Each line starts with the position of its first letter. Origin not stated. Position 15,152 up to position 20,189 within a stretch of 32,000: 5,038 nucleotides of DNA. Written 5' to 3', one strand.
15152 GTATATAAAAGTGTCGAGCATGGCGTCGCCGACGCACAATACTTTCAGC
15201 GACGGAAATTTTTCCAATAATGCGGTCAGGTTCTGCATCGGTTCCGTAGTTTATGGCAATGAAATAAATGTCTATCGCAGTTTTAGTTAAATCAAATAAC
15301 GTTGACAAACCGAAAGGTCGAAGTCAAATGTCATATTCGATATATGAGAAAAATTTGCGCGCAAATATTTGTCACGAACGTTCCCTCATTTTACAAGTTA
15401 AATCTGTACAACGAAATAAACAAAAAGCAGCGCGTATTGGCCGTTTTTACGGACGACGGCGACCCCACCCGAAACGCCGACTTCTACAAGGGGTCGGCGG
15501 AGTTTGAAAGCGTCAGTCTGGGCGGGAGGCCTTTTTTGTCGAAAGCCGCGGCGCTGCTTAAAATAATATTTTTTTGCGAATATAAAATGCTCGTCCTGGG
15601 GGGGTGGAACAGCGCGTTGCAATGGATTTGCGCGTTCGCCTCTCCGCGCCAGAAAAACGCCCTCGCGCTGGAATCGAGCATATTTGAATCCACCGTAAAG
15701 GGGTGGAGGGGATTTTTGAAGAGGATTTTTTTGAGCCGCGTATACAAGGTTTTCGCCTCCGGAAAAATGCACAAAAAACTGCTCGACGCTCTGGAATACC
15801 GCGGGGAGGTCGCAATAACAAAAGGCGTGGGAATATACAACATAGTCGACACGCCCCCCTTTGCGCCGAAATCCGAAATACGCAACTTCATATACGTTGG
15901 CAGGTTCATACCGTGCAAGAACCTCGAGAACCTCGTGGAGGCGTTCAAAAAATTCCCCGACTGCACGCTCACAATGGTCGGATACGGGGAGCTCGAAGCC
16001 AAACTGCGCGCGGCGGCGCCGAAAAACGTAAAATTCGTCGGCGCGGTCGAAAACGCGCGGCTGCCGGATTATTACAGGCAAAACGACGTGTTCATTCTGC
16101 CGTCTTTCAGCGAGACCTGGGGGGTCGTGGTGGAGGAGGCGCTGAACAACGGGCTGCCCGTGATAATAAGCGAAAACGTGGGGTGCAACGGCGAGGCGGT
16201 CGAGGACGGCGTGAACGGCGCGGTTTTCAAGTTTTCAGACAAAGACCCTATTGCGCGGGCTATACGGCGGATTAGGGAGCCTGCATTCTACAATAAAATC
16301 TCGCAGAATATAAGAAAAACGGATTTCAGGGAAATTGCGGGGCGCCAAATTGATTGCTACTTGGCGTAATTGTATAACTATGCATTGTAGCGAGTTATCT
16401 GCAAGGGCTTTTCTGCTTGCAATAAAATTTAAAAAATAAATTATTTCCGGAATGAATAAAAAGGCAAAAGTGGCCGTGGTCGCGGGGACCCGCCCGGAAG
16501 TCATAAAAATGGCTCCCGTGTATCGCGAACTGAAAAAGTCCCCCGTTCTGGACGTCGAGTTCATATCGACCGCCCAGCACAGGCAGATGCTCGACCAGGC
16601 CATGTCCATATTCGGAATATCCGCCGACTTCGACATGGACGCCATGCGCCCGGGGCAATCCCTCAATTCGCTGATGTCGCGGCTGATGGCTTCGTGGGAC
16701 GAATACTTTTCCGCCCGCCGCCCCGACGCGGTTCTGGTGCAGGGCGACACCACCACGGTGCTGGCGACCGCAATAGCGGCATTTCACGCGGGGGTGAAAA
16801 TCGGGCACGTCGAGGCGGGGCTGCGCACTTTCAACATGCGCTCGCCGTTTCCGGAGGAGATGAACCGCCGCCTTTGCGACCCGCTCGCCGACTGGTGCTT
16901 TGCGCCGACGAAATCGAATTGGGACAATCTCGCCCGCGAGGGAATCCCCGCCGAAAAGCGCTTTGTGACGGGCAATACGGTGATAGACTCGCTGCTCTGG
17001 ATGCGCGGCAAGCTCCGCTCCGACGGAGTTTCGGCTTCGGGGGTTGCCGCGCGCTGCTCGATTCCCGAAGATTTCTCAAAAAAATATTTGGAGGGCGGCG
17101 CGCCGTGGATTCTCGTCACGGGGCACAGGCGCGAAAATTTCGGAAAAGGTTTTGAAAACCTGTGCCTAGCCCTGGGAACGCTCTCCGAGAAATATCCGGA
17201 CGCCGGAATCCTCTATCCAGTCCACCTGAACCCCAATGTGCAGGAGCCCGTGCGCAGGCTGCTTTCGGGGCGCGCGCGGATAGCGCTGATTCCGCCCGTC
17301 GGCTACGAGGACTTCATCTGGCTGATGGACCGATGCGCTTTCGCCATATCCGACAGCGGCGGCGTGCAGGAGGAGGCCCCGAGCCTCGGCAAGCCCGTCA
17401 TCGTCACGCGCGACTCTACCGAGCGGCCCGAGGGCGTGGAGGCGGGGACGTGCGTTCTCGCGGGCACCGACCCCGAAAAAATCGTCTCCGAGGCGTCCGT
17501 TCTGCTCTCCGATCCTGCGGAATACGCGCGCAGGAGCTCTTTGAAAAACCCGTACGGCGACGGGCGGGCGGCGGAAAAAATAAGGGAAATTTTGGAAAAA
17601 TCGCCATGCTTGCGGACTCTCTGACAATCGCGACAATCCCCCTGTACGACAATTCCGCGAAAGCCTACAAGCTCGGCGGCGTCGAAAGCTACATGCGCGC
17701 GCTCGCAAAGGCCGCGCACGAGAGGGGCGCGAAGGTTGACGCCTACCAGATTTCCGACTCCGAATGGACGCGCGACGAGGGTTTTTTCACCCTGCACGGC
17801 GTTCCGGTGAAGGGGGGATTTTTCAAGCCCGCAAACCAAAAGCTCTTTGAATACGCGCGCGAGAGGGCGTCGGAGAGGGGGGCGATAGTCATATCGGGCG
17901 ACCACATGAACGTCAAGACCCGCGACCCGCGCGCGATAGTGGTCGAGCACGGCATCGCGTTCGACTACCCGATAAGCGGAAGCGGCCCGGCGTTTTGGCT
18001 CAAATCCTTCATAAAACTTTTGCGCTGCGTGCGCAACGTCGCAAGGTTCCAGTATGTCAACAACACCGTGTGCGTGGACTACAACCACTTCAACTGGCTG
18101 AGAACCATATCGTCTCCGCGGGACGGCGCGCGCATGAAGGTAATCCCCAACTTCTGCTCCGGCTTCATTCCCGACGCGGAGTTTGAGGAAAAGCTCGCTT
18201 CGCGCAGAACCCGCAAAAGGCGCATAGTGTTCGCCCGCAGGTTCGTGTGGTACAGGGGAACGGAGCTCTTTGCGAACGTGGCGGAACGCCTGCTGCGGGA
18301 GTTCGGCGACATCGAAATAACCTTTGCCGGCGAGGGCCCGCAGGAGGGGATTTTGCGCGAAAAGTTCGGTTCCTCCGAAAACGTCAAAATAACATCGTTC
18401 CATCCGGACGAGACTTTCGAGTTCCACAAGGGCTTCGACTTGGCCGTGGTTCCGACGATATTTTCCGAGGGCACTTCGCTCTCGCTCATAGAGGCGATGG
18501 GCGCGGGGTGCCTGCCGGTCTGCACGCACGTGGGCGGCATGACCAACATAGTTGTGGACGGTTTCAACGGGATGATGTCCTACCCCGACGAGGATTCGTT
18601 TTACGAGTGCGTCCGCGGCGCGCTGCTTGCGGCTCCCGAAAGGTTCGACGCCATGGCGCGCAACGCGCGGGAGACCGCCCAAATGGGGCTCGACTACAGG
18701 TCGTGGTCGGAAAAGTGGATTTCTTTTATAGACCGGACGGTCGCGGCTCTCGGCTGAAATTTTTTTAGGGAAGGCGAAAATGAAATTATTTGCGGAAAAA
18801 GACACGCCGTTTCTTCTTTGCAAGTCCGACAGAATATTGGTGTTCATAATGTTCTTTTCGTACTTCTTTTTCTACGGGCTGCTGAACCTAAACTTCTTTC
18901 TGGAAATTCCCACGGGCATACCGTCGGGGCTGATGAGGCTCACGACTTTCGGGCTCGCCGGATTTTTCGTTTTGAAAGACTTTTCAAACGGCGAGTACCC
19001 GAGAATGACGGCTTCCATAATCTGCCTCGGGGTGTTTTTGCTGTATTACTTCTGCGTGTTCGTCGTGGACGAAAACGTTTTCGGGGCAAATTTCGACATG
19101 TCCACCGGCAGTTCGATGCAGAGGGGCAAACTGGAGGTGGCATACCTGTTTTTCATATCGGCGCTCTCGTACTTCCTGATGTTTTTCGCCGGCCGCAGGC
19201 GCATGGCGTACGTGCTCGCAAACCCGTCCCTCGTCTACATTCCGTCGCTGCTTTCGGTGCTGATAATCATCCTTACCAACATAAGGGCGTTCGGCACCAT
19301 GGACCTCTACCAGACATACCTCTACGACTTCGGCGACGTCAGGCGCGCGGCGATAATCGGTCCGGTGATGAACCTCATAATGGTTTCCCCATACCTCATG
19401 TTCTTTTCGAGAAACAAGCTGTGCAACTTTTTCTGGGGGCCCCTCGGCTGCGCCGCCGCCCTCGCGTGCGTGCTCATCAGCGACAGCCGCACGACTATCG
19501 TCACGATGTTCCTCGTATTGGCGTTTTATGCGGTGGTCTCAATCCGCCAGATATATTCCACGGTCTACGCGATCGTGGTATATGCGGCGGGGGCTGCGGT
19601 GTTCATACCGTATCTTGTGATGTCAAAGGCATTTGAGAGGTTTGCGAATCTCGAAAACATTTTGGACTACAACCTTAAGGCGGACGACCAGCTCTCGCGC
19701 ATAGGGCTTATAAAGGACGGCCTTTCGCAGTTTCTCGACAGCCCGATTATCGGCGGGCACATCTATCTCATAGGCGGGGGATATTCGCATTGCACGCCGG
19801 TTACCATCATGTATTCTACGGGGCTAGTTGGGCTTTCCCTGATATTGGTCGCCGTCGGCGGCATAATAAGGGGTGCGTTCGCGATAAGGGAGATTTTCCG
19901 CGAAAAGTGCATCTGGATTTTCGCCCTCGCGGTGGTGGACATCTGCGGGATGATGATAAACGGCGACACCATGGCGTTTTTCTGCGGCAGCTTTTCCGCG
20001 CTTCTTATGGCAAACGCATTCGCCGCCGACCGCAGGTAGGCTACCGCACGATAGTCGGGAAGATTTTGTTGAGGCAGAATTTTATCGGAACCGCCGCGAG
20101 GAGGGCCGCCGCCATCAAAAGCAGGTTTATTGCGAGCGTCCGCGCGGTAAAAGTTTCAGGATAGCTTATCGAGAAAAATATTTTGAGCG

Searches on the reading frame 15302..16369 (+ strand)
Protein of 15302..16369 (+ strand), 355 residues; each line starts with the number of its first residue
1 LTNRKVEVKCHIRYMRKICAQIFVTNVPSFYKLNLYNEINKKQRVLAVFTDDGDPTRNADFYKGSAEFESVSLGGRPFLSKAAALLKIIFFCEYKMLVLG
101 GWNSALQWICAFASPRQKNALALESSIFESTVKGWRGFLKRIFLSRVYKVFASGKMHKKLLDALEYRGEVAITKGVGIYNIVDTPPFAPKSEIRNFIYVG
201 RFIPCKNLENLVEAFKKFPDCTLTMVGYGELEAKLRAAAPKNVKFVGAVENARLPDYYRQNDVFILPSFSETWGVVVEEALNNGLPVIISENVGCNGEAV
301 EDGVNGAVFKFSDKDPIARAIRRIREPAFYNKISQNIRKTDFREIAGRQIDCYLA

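Call 7: search_protein_families(library=pfam, proteins=[window:15302-16369:+], max_evalue=0.001)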
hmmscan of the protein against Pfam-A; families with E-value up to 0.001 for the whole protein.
window:15302-16369:+ (355 aa): 3 families
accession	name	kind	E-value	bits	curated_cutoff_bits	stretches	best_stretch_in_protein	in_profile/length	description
PF00534.26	Glycos_transf_1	-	3.5e-30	105.2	26.4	1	195-339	17-171/172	Glycosyl transferases group 1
PF13692.12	Glyco_trans_1_4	-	5.8e-25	88.6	27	1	195-324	3-139/142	Glycosyl transferases group 1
PF20706.3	GT4-conflict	-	3.4e-07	30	26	1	188-295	192-316/385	Family 4 Glycosyltransferase in conflict systems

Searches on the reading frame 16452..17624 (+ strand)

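Call 7: search_protein_families(library=pfam, proteins=[window:16452-17624:+], max_evalue=0.001)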
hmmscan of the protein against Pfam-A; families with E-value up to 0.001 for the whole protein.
window:16452-17624:+ (390 aa): 1 family
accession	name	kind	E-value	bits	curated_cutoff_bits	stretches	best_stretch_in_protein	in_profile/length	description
PF02350.25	Epimerase_2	-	5.2e-109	364.7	30.6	1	25-382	1-347/347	UDP-N-acetylglucosamine 2-epimerase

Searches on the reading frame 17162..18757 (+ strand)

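Call 7: search_protein_families(library=pfam, proteins=[window:17162-18757:+], max_evalue=0.001)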
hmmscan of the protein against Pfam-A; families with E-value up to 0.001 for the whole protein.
window:17162-18757:+ (531 aa): 2 families
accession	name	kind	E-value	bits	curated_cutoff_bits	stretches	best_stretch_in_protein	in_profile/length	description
PF13692.12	Glyco_trans_1_4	-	2.3e-18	67.3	27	1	353-485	2-137/142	Glycosyl transferases group 1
PF00534.26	Glycos_transf_1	-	3.1e-16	59.8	26.4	1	348-504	11-171/172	Glycosyl transferases group 1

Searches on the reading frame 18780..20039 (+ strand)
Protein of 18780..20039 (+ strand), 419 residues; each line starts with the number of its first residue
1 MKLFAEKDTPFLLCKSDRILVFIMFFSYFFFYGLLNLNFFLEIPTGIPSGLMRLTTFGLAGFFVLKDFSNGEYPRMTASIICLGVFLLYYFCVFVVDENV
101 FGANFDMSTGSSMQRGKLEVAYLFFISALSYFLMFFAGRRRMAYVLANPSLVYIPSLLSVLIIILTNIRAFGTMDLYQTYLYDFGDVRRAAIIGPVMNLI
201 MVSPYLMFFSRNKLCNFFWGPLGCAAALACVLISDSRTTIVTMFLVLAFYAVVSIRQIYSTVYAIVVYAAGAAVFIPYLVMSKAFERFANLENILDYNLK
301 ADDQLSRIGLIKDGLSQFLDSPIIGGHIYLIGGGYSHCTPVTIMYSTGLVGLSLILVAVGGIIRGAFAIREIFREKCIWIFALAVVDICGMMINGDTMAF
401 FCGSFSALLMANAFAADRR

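Call 7: search_protein_families(library=pfam, proteins=[window:18780-20039:+], max_evalue=0.001)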
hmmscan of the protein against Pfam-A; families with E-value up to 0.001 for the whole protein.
window:18780-20039:+ (419 aa): 1 family
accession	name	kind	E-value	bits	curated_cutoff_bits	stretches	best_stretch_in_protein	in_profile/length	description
PF04932.20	Wzy_C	-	1.1e-07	32.2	31.7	1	223-325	2-102/149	O-Antigen ligase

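Call 86: search_protein_families(library=ncbifam, proteins=[window:18780-20039:+], max_evalue=0.00001)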
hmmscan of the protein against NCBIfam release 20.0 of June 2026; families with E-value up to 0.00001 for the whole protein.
window:18780-20039:+ (419 aa): 0 families
